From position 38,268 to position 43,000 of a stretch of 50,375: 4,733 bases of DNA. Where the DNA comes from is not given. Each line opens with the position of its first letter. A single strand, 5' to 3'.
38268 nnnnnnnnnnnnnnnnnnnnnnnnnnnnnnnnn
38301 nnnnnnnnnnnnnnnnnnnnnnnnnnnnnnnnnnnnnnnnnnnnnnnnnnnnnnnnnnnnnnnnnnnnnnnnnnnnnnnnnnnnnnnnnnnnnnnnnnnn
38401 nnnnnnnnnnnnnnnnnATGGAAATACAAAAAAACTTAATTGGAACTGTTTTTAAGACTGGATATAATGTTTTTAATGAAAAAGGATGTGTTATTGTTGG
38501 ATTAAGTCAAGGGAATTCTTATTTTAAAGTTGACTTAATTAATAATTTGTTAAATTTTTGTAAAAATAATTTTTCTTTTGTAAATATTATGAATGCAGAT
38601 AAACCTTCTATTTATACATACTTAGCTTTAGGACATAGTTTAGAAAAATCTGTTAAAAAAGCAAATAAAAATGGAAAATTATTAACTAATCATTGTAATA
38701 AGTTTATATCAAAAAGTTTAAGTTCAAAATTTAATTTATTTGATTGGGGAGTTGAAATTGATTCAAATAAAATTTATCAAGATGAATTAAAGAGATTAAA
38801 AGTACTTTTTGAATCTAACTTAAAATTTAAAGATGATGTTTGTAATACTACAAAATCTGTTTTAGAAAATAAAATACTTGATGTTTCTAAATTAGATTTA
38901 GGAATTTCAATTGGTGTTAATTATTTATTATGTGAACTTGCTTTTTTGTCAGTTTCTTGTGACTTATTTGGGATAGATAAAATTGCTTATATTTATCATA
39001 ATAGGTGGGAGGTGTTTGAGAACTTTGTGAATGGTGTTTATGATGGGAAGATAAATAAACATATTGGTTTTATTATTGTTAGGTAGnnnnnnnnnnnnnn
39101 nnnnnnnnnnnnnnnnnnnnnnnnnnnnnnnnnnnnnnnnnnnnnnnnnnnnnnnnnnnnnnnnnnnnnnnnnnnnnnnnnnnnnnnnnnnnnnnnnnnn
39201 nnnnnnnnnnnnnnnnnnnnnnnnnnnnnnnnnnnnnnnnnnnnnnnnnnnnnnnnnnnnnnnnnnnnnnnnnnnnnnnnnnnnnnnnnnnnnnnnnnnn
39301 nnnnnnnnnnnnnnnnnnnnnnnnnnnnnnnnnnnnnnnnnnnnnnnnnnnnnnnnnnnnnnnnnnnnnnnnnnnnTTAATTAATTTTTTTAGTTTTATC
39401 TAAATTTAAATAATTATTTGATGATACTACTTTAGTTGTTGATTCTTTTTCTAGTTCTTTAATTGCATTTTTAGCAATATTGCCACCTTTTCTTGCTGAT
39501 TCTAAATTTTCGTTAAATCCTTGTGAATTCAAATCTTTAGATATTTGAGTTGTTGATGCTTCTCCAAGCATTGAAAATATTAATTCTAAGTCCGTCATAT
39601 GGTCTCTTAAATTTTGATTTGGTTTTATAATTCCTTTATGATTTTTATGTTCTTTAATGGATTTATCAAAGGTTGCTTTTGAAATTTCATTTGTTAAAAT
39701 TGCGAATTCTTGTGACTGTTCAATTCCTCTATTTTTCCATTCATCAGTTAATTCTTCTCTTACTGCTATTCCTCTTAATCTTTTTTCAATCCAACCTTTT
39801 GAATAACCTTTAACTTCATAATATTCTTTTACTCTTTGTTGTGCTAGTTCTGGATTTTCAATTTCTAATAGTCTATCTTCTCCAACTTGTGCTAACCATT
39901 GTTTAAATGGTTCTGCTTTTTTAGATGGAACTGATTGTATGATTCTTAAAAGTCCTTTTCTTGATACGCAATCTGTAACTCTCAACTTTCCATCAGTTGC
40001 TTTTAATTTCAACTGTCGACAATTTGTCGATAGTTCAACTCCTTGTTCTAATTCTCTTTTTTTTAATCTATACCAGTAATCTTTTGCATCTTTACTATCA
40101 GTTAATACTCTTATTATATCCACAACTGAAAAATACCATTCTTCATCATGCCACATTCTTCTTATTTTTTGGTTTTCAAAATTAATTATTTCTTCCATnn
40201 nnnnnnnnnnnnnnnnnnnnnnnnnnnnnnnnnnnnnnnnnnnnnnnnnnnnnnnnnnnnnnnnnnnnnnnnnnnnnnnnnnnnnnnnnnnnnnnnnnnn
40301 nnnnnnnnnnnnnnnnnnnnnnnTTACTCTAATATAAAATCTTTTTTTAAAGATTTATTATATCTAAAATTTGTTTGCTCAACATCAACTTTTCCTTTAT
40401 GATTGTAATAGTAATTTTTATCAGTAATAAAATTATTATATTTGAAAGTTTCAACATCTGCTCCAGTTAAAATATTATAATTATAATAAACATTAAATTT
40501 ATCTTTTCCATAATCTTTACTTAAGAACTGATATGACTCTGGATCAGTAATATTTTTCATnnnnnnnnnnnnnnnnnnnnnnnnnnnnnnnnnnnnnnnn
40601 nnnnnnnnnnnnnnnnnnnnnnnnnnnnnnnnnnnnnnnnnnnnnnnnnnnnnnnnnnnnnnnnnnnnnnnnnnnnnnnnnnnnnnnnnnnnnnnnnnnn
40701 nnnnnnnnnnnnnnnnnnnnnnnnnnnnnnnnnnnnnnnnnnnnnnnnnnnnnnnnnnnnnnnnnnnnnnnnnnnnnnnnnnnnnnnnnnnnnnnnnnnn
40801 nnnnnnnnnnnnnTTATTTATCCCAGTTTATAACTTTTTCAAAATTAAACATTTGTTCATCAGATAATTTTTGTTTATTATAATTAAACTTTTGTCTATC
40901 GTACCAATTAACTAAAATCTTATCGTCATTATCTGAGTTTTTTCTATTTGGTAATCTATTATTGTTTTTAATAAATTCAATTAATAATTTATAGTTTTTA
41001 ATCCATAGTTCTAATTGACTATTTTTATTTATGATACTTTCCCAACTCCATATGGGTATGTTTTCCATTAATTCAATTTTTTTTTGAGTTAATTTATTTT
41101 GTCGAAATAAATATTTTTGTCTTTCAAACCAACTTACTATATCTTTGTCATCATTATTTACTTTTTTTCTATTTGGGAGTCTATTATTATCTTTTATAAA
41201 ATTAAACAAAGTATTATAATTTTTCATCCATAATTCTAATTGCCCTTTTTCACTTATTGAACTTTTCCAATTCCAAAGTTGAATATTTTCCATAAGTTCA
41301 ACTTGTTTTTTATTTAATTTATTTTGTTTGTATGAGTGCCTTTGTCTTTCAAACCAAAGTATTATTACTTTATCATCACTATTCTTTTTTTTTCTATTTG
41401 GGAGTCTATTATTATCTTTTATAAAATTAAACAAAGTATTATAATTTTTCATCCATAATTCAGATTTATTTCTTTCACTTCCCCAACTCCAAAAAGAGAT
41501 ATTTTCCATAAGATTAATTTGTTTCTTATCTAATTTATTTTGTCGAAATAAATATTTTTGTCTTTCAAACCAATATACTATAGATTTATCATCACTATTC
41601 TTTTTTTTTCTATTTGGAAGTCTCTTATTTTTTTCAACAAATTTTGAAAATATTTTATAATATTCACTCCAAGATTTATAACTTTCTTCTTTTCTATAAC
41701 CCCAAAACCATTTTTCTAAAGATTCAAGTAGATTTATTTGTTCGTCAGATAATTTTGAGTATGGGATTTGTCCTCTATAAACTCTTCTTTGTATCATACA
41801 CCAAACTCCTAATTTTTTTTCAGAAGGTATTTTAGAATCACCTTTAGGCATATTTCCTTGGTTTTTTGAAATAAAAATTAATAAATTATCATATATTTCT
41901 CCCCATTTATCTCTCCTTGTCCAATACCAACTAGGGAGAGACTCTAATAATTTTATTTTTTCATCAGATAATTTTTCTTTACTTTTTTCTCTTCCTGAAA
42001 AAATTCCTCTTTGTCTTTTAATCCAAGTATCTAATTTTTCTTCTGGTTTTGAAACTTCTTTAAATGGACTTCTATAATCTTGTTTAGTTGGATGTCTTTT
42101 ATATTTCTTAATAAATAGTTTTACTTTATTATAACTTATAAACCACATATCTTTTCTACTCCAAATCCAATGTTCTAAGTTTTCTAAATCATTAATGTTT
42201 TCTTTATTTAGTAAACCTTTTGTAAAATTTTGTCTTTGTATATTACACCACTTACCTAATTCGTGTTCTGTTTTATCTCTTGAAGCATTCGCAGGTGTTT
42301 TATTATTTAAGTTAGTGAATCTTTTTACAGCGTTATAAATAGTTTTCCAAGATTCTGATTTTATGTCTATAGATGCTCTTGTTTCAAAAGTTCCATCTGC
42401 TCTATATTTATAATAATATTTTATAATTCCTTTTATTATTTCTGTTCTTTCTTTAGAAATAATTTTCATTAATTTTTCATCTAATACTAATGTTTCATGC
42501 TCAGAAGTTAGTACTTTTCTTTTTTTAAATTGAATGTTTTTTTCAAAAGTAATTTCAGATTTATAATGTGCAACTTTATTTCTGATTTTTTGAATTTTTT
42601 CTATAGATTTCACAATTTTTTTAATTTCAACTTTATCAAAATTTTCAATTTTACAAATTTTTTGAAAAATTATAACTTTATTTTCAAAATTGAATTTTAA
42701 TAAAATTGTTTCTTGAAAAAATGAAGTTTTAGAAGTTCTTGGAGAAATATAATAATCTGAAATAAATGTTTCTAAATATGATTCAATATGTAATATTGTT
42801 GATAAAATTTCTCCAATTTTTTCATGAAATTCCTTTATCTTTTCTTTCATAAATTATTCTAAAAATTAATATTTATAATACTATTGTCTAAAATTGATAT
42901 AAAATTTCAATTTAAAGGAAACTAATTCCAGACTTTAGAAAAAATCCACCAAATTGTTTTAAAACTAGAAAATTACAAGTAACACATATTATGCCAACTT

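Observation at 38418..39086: tRNA-dependent cyclodipeptide synthase in an archaeal accessory cassette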

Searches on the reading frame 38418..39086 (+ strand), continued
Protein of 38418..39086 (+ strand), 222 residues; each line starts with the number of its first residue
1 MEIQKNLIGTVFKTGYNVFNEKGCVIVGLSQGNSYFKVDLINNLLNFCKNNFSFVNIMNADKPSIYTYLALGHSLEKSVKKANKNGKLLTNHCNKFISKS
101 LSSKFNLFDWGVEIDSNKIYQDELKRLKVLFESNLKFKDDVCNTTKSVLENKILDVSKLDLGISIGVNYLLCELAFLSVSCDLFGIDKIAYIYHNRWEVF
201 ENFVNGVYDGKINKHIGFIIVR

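Call 52: search_solved_structures(query=window:38418-39083:+, max_evalue=0.01, show_alignments=5)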
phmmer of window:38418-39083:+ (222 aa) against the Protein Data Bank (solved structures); distinct sequences matched with E-value up to 0.01: 5.
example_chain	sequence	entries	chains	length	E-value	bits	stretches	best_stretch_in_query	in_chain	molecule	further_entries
6ztu_A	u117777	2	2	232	3.6e-11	46.5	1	17-221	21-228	Cyclodipeptide synthase, BtCDPS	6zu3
7azu_A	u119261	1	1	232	6.3e-11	45.7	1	17-221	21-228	Cyclodipeptide synthase, BtCDPS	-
6ez3_A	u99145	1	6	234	9.5e-11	45.1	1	13-221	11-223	Cyclo(L-leucyl-L-leucyl) synthase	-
3oqh_A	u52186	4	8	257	6.6e-09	39.1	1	17-221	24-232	Putative uncharacterized protein yvmC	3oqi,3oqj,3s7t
3oqv_A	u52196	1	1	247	0.0025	20.9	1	25-194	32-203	AlbC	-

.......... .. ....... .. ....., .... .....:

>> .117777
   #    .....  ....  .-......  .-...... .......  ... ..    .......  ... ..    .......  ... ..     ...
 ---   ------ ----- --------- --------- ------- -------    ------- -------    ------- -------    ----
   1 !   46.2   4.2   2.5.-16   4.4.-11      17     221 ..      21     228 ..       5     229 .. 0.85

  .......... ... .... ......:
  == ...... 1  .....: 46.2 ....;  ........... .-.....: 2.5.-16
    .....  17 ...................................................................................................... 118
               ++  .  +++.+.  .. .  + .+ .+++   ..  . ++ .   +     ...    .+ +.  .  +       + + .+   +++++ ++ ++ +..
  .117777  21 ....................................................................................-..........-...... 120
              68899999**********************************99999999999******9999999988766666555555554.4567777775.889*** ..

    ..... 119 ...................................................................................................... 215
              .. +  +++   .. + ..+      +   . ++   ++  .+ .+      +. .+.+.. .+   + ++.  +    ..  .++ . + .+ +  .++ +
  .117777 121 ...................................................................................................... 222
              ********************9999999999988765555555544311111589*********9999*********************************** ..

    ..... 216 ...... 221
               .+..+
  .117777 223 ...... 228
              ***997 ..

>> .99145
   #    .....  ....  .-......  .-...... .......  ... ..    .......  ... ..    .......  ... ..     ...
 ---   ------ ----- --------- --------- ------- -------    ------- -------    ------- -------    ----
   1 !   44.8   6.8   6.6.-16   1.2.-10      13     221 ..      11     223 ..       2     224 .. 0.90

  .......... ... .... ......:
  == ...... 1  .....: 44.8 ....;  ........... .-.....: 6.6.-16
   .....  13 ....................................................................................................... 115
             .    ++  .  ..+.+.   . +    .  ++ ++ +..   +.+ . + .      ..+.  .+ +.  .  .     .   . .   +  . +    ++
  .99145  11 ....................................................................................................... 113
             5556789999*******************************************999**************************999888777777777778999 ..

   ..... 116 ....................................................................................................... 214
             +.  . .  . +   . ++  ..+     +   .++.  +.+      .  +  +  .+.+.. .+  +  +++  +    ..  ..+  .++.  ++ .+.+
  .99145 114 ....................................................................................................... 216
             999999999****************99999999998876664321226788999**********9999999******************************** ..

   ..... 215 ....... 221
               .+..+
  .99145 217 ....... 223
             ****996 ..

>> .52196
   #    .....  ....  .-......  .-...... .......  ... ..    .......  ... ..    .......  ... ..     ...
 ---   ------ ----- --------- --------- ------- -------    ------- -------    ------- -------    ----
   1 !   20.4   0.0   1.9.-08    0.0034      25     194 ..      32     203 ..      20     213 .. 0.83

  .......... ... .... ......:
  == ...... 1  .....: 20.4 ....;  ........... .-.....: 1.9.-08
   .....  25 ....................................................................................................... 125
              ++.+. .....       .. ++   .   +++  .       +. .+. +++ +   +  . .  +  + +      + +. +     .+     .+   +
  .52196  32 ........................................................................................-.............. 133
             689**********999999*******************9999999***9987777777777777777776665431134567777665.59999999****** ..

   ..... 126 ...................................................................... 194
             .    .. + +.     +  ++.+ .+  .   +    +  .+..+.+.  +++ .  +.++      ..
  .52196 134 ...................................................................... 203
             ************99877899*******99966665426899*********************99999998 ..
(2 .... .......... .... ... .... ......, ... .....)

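Call 58: search_protein_families(library=pfam, proteins=[P0022, P0044, P0096, P0034, P0134], max_evalue=0.1)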
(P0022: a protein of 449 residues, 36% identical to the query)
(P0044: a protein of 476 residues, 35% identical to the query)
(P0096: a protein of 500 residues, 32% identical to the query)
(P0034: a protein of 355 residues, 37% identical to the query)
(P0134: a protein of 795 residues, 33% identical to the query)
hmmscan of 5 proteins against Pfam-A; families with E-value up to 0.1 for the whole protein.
P0022 (449 aa): 2 families
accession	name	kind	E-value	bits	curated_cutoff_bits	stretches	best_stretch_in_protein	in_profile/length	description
PF16715.11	CDPS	-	6.4e-29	101.7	27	1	6-188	21-202/220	Cyclodipeptide synthase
PF00497.25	SBP_bac_3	-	1.5e-11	44.6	26.4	1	248-448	14-129/132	Bacterial extracellular solute-binding proteins, family 3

P0044 (476 aa): 2 families
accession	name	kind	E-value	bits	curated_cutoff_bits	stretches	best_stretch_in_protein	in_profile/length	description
PF16715.11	CDPS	-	5.1e-27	95.5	27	1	8-200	21-212/220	Cyclodipeptide synthase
PF00497.25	SBP_bac_3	-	3.6e-18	66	26.4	1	237-461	1-131/132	Bacterial extracellular solute-binding proteins, family 3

P0096 (500 aa): 2 families
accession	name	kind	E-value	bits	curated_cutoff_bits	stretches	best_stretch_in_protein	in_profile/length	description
PF16715.11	CDPS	-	2.7e-17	63.7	27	1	9-228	21-217/220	Cyclodipeptide synthase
PF00497.25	SBP_bac_3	-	1.8e-16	60.6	26.4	1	246-466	2-123/132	Bacterial extracellular solute-binding proteins, family 3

P0034 (355 aa): 2 families
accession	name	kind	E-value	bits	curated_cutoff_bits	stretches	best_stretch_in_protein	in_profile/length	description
PF16715.11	CDPS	-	2e-22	80.5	27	1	143-342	10-210/220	Cyclodipeptide synthase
PF00067.27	p450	-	7.8e-12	45.1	22.8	1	5-82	366-446/462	Cytochrome P450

P0134 (795 aa): 2 families
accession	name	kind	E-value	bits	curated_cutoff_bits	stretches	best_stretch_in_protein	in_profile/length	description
PF00067.27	p450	-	1.8e-48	165.9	22.8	1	67-478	27-448/462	Cytochrome P450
PF16715.11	CDPS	-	2.9e-21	76.7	27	1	536-746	14-204/220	Cyclodipeptide synthase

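Call 96: search_protein_families(library=padloc, proteins=[window:38418-39086:+], max_evalue=0.001)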
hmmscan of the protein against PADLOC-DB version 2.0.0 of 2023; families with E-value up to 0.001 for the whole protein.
window:38418-39086:+ (222 aa): 0 families

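Call 97: search_protein_families(library=phrogs, proteins=[window:38418-39086:+], max_evalue=0.001)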
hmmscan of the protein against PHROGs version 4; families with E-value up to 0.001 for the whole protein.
window:38418-39086:+ (222 aa): 0 families

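Call 99: list_cluster_members(proteins=[window:38418-39083:+, P0001, P0155])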
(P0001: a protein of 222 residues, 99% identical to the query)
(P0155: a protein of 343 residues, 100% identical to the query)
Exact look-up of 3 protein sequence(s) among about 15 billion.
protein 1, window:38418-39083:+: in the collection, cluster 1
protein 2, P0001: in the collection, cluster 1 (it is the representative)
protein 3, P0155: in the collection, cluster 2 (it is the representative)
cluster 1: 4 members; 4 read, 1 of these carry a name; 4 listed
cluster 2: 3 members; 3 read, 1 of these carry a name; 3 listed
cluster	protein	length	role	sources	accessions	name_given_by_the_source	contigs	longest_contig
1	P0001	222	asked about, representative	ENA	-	-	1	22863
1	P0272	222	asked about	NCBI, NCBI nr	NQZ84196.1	MAG: tRNA-dependent cyclodipeptide synthase [Nanoarchaeales archaeon] | tRNA-dependent cyclodipeptide synthase [Nanoarchaeales archaeon]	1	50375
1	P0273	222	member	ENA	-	-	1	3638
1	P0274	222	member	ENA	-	-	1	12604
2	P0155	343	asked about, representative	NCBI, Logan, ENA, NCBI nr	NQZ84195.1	MAG: AsnC family transcriptional regulator [Nanoarchaeales archaeon] | AsnC family transcriptional regulator [Nanoarchaeales archaeon]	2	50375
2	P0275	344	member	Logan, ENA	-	-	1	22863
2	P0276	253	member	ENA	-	-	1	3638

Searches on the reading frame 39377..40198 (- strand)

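Call 3: search_protein_families(library=pfam, proteins=[window:39377-40198:-], max_evalue=1)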
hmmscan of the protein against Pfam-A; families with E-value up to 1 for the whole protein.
window:39377-40198:- (273 aa): 5 families
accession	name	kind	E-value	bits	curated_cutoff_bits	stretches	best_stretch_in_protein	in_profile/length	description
PF02498.22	Bro-N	-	4.8e-13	50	25.6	1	11-104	1-92/96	BRO family, N-terminal domain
PF06757.18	Ins_allergen_rp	-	0.12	12.7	23.2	1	157-206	123-172/174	Insect allergen related repeat, nitrile-specifier detoxification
PF14056.11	DUF4250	-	0.16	12.4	27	1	194-229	13-47/55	Domain of unknown function (DUF4250)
PF11068.13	YlqD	-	0.23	12.2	27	1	142-202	5-66/131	YlqD protein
PF14246.11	TetR_C_7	-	0.28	11.6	22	0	87-122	41-76/119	AefR-like transcriptional repressor, C-terminal domain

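Call 4: search_protein_families(library=ncbifam, proteins=[window:39377-40198:-], max_evalue=1)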
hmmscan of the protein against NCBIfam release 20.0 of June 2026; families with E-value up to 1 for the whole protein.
window:39377-40198:- (273 aa): 1 family
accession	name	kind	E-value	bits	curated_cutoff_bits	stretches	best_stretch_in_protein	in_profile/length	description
NF008573.0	PRK11525.1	equivalog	0.00036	20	242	1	147-226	149-228/288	DNA damage-inducible protein D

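Call 96: search_protein_families(library=padloc, proteins=[window:39377-40198:-], max_evalue=0.001)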
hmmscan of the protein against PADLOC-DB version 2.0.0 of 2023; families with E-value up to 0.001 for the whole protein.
window:39377-40198:- (273 aa): 4 families
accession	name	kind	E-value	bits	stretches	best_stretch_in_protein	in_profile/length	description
PDLC04920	PDC-S13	-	1.1e-115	383.9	1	2-270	5-273/286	-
PDLC04841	PDC-S04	-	6.2e-22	76.6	1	4-105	7-113/292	-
PDLC04919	PDC-S13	-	2.2e-06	25.1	1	147-249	144-245/281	-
PDLC04918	PDC-S13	-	0.00066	17.8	1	152-250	83-181/214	-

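Call 97: search_protein_families(library=phrogs, proteins=[window:39377-40198:-], max_evalue=0.001)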
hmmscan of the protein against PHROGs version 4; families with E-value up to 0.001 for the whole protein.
window:39377-40198:- (273 aa): 6 families
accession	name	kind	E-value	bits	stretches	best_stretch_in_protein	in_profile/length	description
phrog_15286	-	unknown function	1e-94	317.6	1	3-268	6-271/274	-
phrog_28094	-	unknown function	5.9e-13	49.8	1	206-267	1-62/66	-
phrog_8036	-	unknown function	5.6e-06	26.8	1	149-230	154-234/290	-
phrog_5060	-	transcription regulation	1.1e-05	26.6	1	3-112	8-115/224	anti-repressor Ant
phrog_2899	-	transcription regulation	3e-05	24.7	1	4-104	9-99/263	anti-repressor Ant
phrog_2011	-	transcription regulation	3.7e-05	24.6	1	5-104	7-104/275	anti-repressor Ant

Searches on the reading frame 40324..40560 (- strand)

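Call 3: search_protein_families(library=pfam, proteins=[window:40324-40560:-], max_evalue=1)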
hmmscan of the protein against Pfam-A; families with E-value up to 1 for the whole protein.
window:40324-40560:- (78 aa): 2 families
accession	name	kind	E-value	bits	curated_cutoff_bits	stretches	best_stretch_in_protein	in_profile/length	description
PF13644.11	DKNYY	-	1.3e-06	29.5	25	1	5-54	86-139/141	DKNYY family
PF21817.3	CapR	-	0.012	16.2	24.2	1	2-55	7-61/67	CapR homology domain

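Call 97: search_protein_families(library=phrogs, proteins=[window:40324-40560:-], max_evalue=0.001)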
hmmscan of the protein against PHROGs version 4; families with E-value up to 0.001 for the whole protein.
window:40324-40560:- (78 aa): 0 families

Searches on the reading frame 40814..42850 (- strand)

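Call 3: search_protein_families(library=pfam, proteins=[window:40814-42850:-], max_evalue=1)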
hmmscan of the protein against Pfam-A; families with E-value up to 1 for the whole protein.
window:40814-42850:- (678 aa): 2 families
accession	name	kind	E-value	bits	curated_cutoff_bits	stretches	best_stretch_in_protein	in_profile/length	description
PF03457.19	HA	-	2.2e-47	159.6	28.4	7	165-225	2-62/64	Helicase associated domain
PF10908.13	Tlde1_dom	-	0.24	12.3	30.1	0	325-396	18-68/120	Tlde1 domain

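Call 96: search_protein_families(library=padloc, proteins=[window:40814-42850:-], max_evalue=0.001)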
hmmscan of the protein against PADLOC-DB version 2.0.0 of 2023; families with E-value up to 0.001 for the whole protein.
window:40814-42850:- (678 aa): 0 families

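Call 97: search_protein_families(library=phrogs, proteins=[window:40814-42850:-], max_evalue=0.001)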
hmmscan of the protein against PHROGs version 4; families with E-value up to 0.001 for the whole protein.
window:40814-42850:- (678 aa): 0 families
